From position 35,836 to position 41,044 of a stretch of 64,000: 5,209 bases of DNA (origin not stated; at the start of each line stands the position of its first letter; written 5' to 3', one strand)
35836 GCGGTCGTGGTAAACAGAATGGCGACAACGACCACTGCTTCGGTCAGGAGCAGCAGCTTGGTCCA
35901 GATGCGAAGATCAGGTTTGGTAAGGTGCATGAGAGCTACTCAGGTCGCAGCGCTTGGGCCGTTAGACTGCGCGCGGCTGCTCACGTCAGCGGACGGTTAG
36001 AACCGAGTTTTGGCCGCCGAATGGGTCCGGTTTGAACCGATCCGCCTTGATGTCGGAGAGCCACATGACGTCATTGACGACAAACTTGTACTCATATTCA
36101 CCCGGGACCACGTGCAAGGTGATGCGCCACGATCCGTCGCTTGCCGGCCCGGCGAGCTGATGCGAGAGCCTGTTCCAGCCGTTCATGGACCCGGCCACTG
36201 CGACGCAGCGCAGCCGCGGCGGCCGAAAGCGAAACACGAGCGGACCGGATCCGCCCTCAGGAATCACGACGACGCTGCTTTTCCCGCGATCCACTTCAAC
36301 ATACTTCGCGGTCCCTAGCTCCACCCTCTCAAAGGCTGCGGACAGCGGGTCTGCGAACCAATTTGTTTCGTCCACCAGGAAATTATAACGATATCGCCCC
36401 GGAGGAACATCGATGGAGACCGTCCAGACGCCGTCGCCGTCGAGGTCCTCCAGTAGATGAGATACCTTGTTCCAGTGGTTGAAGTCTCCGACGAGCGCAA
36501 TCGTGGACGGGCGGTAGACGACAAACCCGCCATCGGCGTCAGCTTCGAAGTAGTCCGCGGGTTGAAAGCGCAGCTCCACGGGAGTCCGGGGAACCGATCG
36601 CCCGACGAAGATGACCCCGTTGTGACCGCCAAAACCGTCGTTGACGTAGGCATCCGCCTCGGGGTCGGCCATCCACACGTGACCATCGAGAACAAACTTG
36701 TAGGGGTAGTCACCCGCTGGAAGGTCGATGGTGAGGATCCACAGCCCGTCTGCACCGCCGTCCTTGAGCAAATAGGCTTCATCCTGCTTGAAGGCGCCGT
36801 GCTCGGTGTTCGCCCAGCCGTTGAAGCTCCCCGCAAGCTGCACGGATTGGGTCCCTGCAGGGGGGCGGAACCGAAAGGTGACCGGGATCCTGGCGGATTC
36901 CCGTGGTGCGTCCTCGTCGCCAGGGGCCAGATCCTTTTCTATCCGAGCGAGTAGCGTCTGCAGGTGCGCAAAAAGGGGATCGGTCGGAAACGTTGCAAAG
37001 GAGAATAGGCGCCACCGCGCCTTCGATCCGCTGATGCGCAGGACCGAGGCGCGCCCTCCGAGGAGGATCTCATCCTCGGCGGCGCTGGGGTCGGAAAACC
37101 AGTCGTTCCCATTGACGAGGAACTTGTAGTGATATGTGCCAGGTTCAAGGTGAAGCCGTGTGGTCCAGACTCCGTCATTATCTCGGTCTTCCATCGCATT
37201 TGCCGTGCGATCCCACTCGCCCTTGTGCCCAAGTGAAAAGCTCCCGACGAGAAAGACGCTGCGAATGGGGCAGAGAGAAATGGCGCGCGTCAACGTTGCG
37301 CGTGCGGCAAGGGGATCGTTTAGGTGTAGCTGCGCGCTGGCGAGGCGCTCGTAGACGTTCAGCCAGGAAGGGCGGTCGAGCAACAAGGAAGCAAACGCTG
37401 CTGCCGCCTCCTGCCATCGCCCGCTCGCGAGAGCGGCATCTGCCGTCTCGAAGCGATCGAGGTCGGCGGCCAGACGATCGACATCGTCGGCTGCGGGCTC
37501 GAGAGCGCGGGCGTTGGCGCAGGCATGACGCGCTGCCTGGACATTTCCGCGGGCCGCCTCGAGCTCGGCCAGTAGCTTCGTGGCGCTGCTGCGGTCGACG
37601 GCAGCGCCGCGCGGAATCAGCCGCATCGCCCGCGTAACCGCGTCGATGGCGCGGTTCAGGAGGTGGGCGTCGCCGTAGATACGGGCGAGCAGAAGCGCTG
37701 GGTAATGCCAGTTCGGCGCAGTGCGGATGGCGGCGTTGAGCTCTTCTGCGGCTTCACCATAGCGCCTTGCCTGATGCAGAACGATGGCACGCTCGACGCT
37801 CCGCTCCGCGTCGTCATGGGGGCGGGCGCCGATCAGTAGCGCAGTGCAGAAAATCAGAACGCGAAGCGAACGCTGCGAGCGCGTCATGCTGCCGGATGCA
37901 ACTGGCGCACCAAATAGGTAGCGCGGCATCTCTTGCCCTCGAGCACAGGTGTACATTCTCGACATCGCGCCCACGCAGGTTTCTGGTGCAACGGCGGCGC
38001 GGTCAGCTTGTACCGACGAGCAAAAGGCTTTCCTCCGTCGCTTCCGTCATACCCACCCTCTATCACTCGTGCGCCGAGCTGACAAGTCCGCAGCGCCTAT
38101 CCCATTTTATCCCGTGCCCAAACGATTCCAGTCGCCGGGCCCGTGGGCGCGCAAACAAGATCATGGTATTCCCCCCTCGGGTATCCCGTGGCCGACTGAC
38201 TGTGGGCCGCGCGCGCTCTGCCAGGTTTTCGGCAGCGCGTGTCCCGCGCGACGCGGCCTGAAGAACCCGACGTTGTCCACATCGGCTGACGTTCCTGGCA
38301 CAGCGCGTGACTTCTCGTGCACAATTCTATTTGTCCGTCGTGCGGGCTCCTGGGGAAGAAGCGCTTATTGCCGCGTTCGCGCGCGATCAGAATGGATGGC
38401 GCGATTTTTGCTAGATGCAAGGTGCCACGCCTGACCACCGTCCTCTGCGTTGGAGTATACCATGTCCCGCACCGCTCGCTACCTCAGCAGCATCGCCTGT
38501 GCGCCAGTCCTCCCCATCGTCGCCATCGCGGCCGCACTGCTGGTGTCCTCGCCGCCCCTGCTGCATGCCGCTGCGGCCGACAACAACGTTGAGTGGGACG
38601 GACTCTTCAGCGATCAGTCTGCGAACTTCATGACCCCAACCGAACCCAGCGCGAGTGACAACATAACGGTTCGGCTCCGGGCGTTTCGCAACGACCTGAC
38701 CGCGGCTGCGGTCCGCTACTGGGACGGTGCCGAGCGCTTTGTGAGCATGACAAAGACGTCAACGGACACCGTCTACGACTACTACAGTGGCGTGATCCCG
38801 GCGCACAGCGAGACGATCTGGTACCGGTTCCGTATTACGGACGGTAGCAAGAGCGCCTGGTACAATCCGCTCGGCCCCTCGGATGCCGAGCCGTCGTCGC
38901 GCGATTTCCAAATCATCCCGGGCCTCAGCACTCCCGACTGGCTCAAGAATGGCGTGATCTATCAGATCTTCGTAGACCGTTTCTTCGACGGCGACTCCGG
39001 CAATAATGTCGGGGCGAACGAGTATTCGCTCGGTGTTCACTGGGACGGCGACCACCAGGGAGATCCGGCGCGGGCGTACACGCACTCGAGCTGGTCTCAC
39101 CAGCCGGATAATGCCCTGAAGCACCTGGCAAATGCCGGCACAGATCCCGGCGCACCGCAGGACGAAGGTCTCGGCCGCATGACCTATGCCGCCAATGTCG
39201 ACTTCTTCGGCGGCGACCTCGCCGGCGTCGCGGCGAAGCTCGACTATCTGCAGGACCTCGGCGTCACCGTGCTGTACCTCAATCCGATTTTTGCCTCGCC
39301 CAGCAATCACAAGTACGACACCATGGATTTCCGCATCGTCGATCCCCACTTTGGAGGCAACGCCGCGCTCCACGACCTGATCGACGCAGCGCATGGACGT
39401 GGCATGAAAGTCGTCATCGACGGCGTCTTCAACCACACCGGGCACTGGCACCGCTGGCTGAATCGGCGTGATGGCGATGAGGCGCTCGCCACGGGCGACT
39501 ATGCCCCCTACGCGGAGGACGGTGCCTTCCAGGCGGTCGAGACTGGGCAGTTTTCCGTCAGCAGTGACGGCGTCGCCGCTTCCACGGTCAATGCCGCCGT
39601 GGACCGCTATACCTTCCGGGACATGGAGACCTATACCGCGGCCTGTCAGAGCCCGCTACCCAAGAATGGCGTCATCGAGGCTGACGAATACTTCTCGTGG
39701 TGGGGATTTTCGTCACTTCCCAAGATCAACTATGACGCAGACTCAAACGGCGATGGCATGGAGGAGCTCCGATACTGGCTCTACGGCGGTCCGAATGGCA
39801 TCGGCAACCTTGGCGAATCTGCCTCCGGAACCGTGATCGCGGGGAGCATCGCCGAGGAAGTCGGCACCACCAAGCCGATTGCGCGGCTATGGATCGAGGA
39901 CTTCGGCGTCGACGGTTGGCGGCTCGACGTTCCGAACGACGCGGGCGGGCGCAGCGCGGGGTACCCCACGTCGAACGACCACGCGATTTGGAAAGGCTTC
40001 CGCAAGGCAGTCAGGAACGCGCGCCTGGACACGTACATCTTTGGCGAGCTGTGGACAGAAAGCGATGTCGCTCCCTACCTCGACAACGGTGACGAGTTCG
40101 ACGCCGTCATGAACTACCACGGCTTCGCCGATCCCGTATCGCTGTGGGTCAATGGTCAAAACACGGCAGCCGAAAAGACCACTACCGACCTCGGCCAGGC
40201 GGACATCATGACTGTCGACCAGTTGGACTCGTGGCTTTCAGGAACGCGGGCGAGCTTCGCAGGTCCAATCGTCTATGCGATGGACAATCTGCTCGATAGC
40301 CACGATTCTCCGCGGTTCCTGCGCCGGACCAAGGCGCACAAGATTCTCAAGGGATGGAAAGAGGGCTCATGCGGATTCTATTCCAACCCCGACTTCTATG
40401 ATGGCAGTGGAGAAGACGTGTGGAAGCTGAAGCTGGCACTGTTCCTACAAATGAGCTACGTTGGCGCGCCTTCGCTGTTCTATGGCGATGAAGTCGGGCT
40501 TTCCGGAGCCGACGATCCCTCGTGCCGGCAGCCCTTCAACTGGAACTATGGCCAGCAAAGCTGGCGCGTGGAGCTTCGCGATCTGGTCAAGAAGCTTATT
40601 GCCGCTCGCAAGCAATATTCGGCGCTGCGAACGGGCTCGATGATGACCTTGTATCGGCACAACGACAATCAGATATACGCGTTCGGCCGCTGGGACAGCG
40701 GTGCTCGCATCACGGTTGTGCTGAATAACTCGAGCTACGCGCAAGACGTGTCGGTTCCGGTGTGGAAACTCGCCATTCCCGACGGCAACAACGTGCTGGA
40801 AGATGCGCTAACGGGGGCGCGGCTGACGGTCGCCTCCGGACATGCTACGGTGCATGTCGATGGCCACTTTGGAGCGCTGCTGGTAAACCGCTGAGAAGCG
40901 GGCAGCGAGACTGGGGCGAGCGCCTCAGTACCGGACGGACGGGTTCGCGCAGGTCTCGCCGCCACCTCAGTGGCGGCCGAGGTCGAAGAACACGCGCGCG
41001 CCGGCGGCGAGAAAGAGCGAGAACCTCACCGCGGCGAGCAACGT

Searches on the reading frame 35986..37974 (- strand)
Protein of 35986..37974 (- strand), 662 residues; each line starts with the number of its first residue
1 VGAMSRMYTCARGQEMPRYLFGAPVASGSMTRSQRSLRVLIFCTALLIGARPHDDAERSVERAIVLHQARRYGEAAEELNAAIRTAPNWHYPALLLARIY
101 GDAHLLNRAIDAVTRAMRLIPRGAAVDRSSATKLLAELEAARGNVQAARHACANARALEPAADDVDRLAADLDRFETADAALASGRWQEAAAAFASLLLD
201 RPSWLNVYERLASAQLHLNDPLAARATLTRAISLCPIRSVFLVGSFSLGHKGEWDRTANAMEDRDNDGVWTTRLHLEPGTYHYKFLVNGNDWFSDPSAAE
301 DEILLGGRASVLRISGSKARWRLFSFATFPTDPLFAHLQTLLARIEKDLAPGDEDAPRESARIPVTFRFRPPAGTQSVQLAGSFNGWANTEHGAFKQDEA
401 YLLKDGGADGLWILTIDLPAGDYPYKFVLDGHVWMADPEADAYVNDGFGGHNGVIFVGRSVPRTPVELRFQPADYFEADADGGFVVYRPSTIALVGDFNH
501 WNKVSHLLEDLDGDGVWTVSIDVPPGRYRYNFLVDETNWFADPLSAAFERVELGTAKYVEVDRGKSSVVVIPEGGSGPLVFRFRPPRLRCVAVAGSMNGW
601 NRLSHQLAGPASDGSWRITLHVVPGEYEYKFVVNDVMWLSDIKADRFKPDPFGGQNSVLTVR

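Call 8: search_protein_families(library=pfam, proteins=[window:35986-37974:-], max_evalue=0.1)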
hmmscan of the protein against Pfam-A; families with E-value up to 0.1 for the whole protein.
window:35986-37974:- (662 aa): 14 families
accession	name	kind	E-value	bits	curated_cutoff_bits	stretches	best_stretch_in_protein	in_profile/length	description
PF16561.11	AMPK1_CBM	-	6.8e-34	116.4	26.8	4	364-457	2-79/85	Glycogen recognition site of AMP-activated protein kinase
PF02922.24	CBM_48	-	3.7e-20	72.5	22.4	3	492-543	25-81/83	Carbohydrate-binding module 48 (Isoamylase N-terminal domain)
PF22058.2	X25_BaPul_like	-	9.7e-18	64.5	27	2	240-290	2-55/87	Pullulanase X25 domain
PF07719.23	TPR_2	-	1.7e-07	31.2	27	0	61-88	6-33/34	Tetratricopeptide repeat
PF16760.10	CBM53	-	6.5e-07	30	27.6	0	375-422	10-52/57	Starch/carbohydrate-binding module (family 53)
PF13371.12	TPR_9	-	1.1e-05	25.8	35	2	32-88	7-61/73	Tetratricopeptide repeat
PF00686.25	CBM_20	-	1.2e-05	25.4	23.3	0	239-291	17-72/97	Starch binding domain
PF13428.12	TPR_14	-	2.6e-05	24.9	23.5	0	61-99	6-44/44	Tetratricopeptide repeat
PF13432.12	TPR_16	-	6.3e-05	23.8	32.7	1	177-236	3-62/65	Tetratricopeptide repeat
PF14559.12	TPR_19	-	0.0012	19.6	25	1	181-231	1-51/68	Tetratricopeptide repeat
PF13181.12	TPR_8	-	0.0025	18.3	25.7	0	206-236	2-32/34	Tetratricopeptide repeat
PF23920.1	DUF7259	-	0.027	14.8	27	0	174-192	22-40/77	Domain of unknown function (DUF7259)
PF11806.14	Enterochelin_N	-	0.032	15.4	27.1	0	499-533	28-63/120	Enterochelin esterase, N-terminal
PF23914.1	TPR_CcmH_CycH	-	0.059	13.7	42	1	94-191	54-148/158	Cytochrome c-type biogenesis protein H TPR domain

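Call 72: search_protein_families(library=ncbifam, proteins=[window:35986-37974:-], max_evalue=0.00001)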
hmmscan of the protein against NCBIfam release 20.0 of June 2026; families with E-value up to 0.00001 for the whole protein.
window:35986-37974:- (662 aa): 4 families
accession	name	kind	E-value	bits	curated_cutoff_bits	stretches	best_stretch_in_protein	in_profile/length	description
NF003811.1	PRK05402.1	equivalog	7.6e-14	51.1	741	0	484-549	33-105/619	1,4-alpha-glucan branching protein GlgB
NF008967.0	PRK12313.1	equivalog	1.8e-12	46.4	577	0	484-556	42-119/633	1,4-alpha-glucan branching protein GlgB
TIGR01515.1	branching_enzym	equivalog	4.8e-07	28.7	463.95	0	484-536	32-88/607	1,4-alpha-glucan branching enzyme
TIGR02402.1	trehalose_TreZ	equivalog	6.7e-06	24.7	538.8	0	512-561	27-77/545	malto-oligosyltrehalose trehalohydrolase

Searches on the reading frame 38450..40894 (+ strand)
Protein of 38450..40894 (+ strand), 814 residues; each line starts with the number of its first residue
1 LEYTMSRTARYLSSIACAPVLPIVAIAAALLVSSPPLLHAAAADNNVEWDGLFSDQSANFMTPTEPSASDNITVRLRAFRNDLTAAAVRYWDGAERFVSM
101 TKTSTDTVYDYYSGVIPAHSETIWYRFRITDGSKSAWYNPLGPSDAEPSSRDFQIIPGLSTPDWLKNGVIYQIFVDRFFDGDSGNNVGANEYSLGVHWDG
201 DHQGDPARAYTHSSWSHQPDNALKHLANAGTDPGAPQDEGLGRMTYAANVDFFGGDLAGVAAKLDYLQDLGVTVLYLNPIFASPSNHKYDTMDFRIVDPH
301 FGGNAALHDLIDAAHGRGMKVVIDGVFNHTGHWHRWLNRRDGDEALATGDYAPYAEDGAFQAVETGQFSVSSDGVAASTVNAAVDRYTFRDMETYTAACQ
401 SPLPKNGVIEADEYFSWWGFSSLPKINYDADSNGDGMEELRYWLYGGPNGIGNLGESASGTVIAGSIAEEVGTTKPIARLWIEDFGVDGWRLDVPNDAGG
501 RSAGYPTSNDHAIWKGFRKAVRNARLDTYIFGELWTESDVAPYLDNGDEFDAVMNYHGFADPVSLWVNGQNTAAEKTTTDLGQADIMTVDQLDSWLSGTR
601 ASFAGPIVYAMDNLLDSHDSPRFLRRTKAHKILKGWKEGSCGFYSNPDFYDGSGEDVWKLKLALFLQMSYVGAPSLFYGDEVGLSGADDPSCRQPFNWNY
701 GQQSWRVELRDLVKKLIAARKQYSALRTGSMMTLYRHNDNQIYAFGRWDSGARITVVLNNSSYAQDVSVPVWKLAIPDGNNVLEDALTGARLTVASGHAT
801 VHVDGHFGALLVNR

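Call 34: search_protein_families(library=pfam, proteins=[window:38450-40894:+], max_evalue=0.00001)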
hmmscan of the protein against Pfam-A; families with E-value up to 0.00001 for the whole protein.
window:38450-40894:+ (814 aa): 2 families
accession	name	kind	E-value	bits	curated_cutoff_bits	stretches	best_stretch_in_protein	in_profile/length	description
PF00128.31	Alpha-amylase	-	4.5e-51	174.9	22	2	172-352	1-114/446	Alpha amylase, catalytic domain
PF02903.20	Alpha-amylase_N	-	9.4e-08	32.7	23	1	69-150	20-108/120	Alpha amylase, N-terminal ig-like domain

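Call 72: search_protein_families(library=ncbifam, proteins=[window:38450-40894:+], max_evalue=0.00001)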
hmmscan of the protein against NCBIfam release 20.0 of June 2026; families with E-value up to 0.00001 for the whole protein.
window:38450-40894:+ (814 aa): 29 families (the best 25 are shown)
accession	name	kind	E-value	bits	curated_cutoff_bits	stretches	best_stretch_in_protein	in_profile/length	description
NF008051.0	PRK10785.1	equivalog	2.2e-104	349.8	568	4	247-344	168-265/607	maltodextrin glucosidase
NF041090.1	Cyc-maltodext_AglB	equivalog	2.6e-76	257.3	540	3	249-432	56-183/470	cyclomaltodextrinase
NF011083.0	PRK14510.1-2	equivalog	2e-57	194.5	1322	3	250-340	215-305/1186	bifunctional glycogen debranching protein GlgX/4-alpha-glucanotransferase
TIGR02456.1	treS_nterm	equivalog_domain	1.6e-33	116.1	678.35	1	248-357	19-128/539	maltose alpha-D-glucosyltransferase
TIGR02403.1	trehalose_treC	equivalog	3.3e-27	95.4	799.05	1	254-341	23-111/544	alpha,alpha-phosphotrehalase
NF008183.0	PRK10933.1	subfamily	1.3e-24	86.9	535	1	255-340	30-116/551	alpha,alpha-phosphotrehalase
NF051899.1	BetGalacBglAAgro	equivalog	1.8e-23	82.8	900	1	255-342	25-113/537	beta-galactosidase BglA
NF041321.1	Alpha-amyl_MalA_Halo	equivalog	2.5e-22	79.1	875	1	257-340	281-365/666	alpha-amylase MalA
TIGR02401.1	trehalose_TreY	equivalog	3.7e-17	61.9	498.65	1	257-333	15-93/838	malto-oligosyltrehalose synthase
TIGR02402.1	trehalose_TreZ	equivalog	3.8e-17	61.8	538.8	1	186-331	39-187/545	malto-oligosyltrehalose trehalohydrolase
NF007051.0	PRK09505.1-1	equivalog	2.8e-16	58.7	864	1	251-332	232-328/686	alpha-amylase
NF007060.0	PRK09505.2-5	equivalog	1.7e-15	56.1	790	1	238-332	213-324/690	alpha-amylase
NF007059.0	PRK09505.2-4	equivalog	4.2e-15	55.1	865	1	251-332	222-318/683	alpha-amylase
NF011086.0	PRK14511.1-3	equivalog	3.5e-13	48.6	1411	1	261-331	22-94/924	malto-oligosyltrehalose synthase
NF007054.0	PRK09505.1-4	equivalog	1.7e-12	46.5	1385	1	231-332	202-318/676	alpha-amylase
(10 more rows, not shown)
